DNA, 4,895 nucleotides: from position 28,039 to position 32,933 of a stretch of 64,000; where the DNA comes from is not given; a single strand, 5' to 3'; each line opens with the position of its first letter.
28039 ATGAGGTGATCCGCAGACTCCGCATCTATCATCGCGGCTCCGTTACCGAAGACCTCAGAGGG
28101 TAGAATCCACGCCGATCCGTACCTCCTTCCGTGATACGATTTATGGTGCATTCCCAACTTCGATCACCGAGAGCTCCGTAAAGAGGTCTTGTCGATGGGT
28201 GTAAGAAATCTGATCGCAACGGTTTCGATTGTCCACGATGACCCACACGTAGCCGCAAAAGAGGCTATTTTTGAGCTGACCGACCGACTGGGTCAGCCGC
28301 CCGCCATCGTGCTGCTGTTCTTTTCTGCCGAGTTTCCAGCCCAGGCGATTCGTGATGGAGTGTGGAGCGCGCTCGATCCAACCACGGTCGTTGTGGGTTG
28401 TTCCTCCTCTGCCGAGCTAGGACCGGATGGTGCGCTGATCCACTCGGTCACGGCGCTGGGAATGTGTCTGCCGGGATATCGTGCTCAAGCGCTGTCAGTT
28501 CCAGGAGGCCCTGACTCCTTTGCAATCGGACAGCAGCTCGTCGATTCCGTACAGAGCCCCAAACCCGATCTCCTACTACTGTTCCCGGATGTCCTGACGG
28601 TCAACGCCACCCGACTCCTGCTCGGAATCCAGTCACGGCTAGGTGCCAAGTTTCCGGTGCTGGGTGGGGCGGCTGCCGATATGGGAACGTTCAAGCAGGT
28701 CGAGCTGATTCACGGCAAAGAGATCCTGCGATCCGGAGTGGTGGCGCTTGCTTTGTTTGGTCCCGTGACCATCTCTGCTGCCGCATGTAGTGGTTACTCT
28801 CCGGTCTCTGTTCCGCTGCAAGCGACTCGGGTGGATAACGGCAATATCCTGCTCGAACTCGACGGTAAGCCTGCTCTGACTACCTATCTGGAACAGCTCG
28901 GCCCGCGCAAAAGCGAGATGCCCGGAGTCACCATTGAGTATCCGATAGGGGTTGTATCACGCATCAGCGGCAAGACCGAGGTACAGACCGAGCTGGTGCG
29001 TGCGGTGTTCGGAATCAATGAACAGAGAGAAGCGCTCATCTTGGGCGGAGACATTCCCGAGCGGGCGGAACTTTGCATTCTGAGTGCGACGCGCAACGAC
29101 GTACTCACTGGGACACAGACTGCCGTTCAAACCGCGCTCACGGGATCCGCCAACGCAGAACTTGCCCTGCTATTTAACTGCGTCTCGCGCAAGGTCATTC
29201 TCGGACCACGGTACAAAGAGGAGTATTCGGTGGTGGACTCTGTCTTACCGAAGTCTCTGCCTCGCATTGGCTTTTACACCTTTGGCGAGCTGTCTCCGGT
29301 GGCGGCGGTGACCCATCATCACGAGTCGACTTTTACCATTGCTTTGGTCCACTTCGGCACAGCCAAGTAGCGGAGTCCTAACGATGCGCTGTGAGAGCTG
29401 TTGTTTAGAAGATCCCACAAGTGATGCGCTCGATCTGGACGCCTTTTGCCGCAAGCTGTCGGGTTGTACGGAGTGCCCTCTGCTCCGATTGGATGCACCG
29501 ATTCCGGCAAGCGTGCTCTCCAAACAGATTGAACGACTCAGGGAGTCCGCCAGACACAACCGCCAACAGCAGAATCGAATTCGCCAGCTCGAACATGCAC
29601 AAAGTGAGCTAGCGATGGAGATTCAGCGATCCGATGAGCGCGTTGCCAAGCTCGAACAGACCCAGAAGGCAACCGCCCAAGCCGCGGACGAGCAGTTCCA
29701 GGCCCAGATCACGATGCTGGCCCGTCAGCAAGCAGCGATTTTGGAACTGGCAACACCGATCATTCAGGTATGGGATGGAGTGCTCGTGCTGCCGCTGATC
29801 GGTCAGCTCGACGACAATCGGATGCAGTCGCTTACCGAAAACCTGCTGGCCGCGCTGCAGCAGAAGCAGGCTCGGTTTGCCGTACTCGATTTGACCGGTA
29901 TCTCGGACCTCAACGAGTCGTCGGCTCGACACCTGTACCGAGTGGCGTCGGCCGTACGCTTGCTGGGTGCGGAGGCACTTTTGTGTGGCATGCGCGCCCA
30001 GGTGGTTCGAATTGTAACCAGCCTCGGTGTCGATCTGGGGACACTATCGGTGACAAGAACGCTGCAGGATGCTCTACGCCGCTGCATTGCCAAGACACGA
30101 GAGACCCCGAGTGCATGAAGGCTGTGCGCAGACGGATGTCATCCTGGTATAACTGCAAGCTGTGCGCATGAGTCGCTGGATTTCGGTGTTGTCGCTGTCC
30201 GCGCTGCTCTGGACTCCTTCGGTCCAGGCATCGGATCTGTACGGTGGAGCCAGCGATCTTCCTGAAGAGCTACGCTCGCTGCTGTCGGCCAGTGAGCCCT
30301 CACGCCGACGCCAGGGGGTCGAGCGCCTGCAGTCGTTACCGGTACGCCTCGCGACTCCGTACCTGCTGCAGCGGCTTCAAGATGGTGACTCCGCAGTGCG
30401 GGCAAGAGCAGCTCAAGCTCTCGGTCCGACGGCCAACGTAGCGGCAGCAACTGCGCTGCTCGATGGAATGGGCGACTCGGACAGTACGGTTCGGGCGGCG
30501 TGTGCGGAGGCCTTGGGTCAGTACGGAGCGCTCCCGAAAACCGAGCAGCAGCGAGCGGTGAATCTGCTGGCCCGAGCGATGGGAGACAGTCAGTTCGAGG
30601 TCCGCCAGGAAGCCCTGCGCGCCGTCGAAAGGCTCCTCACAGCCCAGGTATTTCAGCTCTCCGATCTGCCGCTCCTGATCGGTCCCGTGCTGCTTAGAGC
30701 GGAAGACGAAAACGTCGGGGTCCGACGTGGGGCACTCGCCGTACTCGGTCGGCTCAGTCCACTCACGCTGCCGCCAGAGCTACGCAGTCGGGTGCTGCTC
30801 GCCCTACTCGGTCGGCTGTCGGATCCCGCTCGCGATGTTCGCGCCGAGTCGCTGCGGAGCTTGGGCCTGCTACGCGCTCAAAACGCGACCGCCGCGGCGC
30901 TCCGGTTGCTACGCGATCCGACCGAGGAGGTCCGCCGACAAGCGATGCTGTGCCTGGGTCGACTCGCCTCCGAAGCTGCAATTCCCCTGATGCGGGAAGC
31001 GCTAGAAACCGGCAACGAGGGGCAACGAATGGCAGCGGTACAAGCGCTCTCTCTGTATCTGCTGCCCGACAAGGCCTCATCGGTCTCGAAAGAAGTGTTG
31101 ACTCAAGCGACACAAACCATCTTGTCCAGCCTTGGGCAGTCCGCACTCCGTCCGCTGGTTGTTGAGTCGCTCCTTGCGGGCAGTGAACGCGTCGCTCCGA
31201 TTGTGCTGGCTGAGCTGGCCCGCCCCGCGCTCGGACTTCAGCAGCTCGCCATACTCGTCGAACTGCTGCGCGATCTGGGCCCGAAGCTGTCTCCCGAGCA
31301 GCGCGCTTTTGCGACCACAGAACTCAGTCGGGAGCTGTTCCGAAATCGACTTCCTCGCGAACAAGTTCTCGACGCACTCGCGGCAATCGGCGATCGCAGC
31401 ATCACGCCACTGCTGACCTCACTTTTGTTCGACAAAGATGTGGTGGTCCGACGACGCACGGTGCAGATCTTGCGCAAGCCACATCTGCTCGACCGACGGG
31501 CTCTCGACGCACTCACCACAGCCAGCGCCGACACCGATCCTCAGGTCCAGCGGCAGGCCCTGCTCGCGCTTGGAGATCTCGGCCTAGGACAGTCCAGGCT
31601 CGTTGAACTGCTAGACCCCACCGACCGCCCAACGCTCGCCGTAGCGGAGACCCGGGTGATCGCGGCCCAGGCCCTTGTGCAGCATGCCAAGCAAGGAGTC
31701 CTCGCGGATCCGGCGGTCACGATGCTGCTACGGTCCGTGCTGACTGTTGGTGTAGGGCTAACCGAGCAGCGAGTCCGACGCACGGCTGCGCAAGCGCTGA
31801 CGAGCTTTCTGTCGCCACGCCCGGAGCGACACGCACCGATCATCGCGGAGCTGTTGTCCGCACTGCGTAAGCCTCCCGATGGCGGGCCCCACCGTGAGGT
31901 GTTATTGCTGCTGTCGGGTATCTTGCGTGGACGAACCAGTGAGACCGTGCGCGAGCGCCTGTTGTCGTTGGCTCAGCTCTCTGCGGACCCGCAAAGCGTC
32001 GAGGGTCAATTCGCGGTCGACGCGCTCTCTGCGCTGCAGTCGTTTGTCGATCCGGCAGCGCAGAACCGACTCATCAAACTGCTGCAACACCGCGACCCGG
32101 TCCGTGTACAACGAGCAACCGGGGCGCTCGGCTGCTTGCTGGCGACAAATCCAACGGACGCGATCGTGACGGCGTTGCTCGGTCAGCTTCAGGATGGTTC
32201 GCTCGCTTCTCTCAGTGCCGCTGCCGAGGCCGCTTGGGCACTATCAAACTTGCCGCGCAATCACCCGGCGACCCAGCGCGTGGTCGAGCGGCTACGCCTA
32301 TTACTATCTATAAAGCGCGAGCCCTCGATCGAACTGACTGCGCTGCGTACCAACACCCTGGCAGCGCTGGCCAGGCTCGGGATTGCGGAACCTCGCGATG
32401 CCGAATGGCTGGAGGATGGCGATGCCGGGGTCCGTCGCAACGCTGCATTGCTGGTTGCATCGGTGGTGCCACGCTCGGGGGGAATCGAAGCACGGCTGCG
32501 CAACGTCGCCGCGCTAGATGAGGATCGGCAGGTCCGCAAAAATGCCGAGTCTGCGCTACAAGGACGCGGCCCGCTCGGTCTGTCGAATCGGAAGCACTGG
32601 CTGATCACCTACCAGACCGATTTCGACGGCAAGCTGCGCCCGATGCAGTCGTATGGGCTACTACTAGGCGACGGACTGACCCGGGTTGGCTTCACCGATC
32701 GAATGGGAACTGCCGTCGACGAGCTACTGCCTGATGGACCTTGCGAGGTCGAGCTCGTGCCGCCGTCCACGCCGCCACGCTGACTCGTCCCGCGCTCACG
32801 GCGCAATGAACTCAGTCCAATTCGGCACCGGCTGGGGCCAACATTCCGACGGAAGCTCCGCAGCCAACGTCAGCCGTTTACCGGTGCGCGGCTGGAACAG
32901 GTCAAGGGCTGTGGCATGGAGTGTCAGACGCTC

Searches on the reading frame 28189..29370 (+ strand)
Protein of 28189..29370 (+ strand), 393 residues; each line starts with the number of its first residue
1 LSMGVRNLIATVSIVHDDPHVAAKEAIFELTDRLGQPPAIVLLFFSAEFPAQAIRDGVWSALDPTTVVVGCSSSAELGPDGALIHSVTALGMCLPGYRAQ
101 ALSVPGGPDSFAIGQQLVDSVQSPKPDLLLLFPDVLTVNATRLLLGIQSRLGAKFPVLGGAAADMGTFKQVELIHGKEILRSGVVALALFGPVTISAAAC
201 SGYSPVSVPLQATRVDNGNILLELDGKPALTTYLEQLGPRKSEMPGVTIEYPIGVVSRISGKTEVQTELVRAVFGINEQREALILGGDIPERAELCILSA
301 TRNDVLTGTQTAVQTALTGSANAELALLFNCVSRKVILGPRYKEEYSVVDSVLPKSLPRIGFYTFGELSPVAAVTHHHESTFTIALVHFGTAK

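Call 22: search_protein_families(library=pfam, proteins=[window:28189-29370:+], max_evalue=0.001)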
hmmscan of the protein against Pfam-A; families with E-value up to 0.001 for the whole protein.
window:28189-29370:+ (393 aa): 2 families
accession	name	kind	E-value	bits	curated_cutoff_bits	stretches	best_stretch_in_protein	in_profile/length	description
PF08495.15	FIST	-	3.5e-34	118.8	23.2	1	40-227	2-189/189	FIST N domain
PF10442.14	FIST_C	-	4.2e-24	85.6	28.5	1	229-370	1-131/131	FIST C domain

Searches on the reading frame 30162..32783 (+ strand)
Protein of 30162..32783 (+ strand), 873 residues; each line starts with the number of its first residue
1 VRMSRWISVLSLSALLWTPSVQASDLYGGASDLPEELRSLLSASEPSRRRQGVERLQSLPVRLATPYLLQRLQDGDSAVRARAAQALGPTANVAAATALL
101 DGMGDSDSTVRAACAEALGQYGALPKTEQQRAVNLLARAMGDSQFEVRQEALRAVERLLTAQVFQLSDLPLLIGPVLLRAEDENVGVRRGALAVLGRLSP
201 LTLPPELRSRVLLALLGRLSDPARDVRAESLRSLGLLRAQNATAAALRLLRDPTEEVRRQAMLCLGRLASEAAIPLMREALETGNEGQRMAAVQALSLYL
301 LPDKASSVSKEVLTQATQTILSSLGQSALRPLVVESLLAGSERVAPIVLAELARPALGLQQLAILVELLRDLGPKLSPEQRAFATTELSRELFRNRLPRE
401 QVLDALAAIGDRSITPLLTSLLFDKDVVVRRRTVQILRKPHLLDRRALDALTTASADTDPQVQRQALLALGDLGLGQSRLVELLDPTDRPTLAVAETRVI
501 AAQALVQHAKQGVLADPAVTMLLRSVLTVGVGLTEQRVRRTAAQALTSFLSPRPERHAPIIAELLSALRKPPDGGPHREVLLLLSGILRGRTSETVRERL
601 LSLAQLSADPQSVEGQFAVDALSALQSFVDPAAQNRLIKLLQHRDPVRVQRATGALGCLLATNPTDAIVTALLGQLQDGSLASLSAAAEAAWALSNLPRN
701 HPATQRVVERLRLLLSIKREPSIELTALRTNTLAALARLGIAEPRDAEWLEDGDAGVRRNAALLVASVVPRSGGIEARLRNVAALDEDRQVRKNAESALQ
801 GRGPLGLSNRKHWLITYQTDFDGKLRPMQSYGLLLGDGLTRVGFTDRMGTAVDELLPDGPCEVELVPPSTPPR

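Call 22: search_protein_families(library=pfam, proteins=[window:30162-32783:+], max_evalue=0.001)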
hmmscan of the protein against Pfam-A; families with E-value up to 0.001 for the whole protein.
window:30162-32783:+ (873 aa): 10 families
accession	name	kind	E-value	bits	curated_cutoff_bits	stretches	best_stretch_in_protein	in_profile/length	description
PF13646.12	HEAT_2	-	4.6e-39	133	27.7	5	66-155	2-87/88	HEAT repeats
PF02985.28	HEAT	-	2.9e-26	89.5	23.5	0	98-120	4-26/31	HEAT repeat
PF12717.13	Cnd1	-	5.4e-17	62.7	26.4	0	226-274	2-54/162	non-SMC mitotic condensation complex subunit 1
PF13513.12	HEAT_EZ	-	3.2e-16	59.8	27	1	50-88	15-53/55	HEAT-like repeat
PF20168.4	PDS5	-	7.7e-11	41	27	1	98-198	288-387/1053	Sister chromatid cohesion protein PDS5 protein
PF21581.3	SCD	-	3.1e-07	31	27.5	0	105-162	2-61/75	Stromalin conservative domain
PF25786.1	HEAT_GCN1_C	-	1.1e-06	29.1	27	0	130-196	26-92/151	GCN1-like, C-terminal HEAT repeats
PF03130.22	HEAT_PBS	-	8e-06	26.3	20.9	0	257-282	1-26/27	PBS lyase HEAT-like repeat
PF01602.26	Adaptin_N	-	0.00011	21.4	37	0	535-730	127-288/524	Adaptin N terminal region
PF24714.1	TOR1L1_N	-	0.00058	19.7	43.3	0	103-140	91-135/281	TORTIFOLIA1 N-terminal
